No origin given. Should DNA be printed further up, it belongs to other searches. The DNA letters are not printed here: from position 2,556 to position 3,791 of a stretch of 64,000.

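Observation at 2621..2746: Decayed paralog start / possible leader peptide plus terminator placed in front of the 26-kb glycan locus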

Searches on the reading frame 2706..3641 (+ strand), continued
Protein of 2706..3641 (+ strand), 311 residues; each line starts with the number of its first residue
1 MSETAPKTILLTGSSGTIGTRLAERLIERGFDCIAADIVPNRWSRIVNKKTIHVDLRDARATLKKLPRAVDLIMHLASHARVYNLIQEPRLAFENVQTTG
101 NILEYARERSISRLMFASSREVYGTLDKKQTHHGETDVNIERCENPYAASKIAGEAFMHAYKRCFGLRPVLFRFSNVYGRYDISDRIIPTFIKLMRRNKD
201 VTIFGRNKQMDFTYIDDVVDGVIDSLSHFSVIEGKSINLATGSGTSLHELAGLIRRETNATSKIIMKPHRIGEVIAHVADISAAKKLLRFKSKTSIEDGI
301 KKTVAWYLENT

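Call 53: find_encoding_contigs(protein=P0029, flank=5000, max_places=3)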
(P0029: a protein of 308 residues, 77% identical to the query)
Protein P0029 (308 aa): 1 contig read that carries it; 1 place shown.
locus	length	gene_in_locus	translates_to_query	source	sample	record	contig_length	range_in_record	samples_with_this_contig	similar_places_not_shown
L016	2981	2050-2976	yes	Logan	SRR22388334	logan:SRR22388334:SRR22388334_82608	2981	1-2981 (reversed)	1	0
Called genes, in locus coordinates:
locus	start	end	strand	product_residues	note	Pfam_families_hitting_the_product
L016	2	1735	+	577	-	?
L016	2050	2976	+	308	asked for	PF00106:adh_short (weak), PF01073:3Beta_HSD, PF01370:Epimerase, PF02719:Polysacc_synt_2 (faint), PF04321:RmlD_sub_bind, PF16363:GDP_Man_Dehyd, PF07993:NAD_binding_4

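Call 73: list_cluster_members(proteins=[P0028, P0001, P0007])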
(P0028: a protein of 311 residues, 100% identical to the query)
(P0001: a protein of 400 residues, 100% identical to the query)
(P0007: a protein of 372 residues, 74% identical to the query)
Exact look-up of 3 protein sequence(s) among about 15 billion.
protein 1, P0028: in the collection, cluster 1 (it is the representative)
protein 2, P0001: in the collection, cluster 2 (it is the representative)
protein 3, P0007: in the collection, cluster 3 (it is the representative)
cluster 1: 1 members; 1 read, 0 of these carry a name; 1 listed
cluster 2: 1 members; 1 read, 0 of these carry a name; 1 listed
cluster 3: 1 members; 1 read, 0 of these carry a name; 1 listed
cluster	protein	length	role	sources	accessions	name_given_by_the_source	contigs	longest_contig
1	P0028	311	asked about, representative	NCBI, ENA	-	-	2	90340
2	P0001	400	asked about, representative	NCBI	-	-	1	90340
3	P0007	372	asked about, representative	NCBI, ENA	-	-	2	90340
